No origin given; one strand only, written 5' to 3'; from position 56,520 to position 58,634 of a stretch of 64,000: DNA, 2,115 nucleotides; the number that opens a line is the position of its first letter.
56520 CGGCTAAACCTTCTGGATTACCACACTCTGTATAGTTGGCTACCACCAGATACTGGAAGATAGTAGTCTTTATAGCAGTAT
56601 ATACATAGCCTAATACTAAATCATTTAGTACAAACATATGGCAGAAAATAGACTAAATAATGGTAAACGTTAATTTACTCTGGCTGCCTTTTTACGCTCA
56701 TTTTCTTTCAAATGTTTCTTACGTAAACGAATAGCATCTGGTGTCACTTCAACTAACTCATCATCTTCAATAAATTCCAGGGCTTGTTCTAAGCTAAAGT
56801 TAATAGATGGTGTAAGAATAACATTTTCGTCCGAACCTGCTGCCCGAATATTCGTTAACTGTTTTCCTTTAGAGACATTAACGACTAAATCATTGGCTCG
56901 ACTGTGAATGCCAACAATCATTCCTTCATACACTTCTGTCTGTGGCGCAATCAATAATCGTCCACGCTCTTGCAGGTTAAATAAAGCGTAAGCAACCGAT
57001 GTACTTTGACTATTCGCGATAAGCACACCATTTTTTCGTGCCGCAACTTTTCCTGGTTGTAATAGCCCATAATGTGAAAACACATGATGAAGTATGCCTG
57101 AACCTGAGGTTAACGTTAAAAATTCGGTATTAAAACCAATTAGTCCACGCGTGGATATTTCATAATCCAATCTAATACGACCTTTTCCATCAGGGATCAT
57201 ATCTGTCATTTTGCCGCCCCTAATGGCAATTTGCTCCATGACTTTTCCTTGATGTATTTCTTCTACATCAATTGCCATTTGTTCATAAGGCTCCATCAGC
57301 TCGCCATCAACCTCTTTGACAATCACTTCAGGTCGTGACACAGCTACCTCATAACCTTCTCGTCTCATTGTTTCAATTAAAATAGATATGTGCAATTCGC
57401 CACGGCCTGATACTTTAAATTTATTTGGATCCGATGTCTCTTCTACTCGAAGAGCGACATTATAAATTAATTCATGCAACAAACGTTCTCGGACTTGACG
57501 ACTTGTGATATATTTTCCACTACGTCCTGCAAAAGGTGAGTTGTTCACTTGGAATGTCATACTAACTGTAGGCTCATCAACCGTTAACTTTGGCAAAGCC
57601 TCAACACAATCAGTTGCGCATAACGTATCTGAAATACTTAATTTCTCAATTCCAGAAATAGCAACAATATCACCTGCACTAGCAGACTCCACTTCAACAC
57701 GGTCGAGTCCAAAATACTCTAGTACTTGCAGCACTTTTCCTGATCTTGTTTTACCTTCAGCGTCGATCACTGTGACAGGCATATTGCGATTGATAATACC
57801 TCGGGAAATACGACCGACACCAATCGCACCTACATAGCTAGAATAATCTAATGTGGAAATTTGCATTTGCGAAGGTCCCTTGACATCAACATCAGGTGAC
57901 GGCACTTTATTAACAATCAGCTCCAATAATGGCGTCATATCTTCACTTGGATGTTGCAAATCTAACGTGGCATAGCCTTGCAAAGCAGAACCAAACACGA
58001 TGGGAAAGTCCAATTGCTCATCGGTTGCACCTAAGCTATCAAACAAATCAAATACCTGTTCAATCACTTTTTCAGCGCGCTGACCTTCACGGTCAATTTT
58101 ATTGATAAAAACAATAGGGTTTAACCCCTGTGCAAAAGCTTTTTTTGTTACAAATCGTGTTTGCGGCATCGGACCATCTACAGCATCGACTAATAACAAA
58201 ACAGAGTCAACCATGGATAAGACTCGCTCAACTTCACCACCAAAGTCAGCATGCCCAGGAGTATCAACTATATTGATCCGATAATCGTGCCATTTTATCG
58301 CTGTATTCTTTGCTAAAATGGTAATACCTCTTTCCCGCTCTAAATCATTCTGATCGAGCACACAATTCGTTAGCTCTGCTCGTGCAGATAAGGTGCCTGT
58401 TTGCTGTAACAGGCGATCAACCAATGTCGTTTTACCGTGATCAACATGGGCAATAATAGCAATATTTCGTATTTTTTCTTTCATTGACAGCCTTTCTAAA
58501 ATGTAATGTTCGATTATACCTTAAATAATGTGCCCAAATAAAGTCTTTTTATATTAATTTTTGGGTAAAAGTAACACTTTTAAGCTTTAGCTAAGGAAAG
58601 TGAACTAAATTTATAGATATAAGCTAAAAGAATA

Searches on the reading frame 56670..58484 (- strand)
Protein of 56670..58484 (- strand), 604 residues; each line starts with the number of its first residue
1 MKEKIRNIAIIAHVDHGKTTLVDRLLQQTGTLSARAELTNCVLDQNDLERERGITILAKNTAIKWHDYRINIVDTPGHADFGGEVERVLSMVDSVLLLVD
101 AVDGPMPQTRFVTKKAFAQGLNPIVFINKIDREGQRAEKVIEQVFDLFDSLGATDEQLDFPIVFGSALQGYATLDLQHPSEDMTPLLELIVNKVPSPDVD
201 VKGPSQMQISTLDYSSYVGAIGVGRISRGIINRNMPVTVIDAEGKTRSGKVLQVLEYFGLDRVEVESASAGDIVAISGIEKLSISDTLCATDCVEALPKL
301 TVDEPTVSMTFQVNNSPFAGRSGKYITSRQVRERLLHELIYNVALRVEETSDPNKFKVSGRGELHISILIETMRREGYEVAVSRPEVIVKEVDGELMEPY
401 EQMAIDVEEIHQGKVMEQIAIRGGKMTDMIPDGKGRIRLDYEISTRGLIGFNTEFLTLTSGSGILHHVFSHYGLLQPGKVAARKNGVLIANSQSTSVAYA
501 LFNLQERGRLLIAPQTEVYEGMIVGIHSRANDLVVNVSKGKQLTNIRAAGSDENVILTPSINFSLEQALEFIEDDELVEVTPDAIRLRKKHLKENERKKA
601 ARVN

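Call 23: search_protein_families(library=ncbifam, proteins=[window:56670-58484:-], max_evalue=0.00001)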
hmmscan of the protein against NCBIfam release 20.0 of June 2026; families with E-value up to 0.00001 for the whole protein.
window:56670-58484:- (604 aa): 35 families (the best 25 are shown)
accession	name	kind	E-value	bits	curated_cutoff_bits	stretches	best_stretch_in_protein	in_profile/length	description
NF007583.0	PRK10218.1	equivalog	2.1e-286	950.8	1260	1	1-603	1-603/607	ribosome-dependent GTPase TypA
TIGR01394.1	TypA_BipA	equivalog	1.4e-273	908.6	757.3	1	5-599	1-594/594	translational GTPase TypA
TIGR00490.1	aEF-2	equivalog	2.1e-57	194.7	738.45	2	3-133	17-151/720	elongation factor EF-2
NF009381.0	PRK12740.1-5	subfamily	6.7e-56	190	583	2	3-150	7-156/692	elongation factor G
TIGR00484.1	EF-G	equivalog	3e-55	187.6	659.4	2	3-163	8-167/691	elongation factor G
TIGR01393.1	lepA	equivalog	1.5e-50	172.2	533.9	1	4-388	2-370/595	translation elongation factor 4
NF012153.1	tet_protect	equivalog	2.7e-47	161.3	775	1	7-145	2-142/614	tetracycline resistance ribosomal protection protein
NF009891.0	PRK13351.1-1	equivalog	1.8e-45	155.7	597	2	2-149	6-155/681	elongation factor G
NF000120.3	47473_otr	exception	1.9e-40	139.1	900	1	7-145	4-144/608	tetracycline resistance ribosomal protection protein Otr(A)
NF001964.0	PRK00741.1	equivalog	9.3e-37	126.6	473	1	4-173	11-183/529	peptide chain release factor 3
NF009377.1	PRK12740.1-1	equivalog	3e-36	125.1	890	2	3-148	11-158/700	elongation factor G-like protein EF-G2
NF033148.1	tet_protect_M_W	exception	1.2e-32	113.1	1100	1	4-145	2-145/639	TetM/TetW/TetO/TetS family tetracycline resistance ribosomal protection protein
NF009379.0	PRK12740.1-3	equivalog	5.3e-30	104.6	513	2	2-143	5-148/674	elongation factor G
NF012155.1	tet_protect_M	exception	4e-29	101.3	1420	1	4-141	2-141/639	tetracycline resistance ribosomal protection protein Tet(M)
NF009372.0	PRK12735.1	subfamily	2e-28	99.3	479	1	7-284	14-289/396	elongation factor Tu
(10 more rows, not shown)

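Call 32: find_homologous_proteins(query=window:56670-58481:-, max_evalue=1e-100)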
Query window:56670-58481:- (603 aa): 8000 proteins with E <= 1e-100 among 8000 candidates; the best 120 are listed.
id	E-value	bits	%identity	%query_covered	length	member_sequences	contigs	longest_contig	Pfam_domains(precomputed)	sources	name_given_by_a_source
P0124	0.0e+0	1322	100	100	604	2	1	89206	PF21018.3,PF01926.30,PF00679.31,PF00009.34,PF03144.32,PF22042.3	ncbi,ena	-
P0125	0.0e+0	1024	75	99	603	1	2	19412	PF21018.3,PF01926.30,PF00679.31,PF00009.34,PF03144.32,PF22042.3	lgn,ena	-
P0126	0.0e+0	1018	75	99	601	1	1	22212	PF21018.3,PF01926.30,PF00679.31,PF00009.34,PF03144.32,PF22042.3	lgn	-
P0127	2.9e-298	1008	74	99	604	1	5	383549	PF21018.3,PF01926.30,PF00679.31,PF00009.34,PF03144.32,PF22042.3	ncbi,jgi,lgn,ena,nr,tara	ncbi:MAG: translational GTPase TypA [Legionellales bacterium]|nr:translational GTPase TypA [Legionel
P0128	4.6e-298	1007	74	99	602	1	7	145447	PF21018.3,PF01926.30,PF00679.31,PF00009.34,PF03144.32,PF22042.3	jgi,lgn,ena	-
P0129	8.8e-298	1006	74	100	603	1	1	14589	PF21018.3,PF01926.30,PF00679.31,PF00009.34,PF03144.32,PF22042.3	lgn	-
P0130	9.0e-298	1006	74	100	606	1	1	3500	PF21018.3,PF01926.30,PF00679.31,PF00009.34,PF03144.32,PF22042.3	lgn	-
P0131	9.4e-298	1006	74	99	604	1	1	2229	PF21018.3,PF01926.30,PF00679.31,PF00009.34,PF03144.32,PF22042.3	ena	-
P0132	1.3e-297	1006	75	100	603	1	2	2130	PF21018.3,PF01926.30,PF00679.31,PF00009.34,PF03144.32,PF22042.3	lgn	-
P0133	1.8e-297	1005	75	100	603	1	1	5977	PF21018.3,PF01926.30,PF00679.31,PF00009.34,PF03144.32,PF22042.3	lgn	-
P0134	5.0e-297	1004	74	100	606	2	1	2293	PF21018.3,PF01926.30,PF00679.31,PF00009.34,PF03144.32,PF22042.3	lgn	-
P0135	5.9e-297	1004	74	100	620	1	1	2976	PF21018.3,PF01926.30,PF00679.31,PF00009.34,PF03144.32,PF22042.3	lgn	-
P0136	1.6e-296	1002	74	100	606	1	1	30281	PF21018.3,PF01926.30,PF00679.31,PF00009.34,PF03144.32,PF22042.3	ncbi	-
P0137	1.6e-296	1002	74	100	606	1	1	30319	PF21018.3,PF01926.30,PF00679.31,PF00009.34,PF03144.32,PF22042.3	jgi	jgi:GTP-binding protein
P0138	2.2e-296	1002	74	100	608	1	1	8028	PF21018.3,PF01926.30,PF00679.31,PF00009.34,PF03144.32,PF22042.3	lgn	-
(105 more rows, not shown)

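Call 46: find_encoding_contigs(protein=P0124, flank=10000, max_places=2)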
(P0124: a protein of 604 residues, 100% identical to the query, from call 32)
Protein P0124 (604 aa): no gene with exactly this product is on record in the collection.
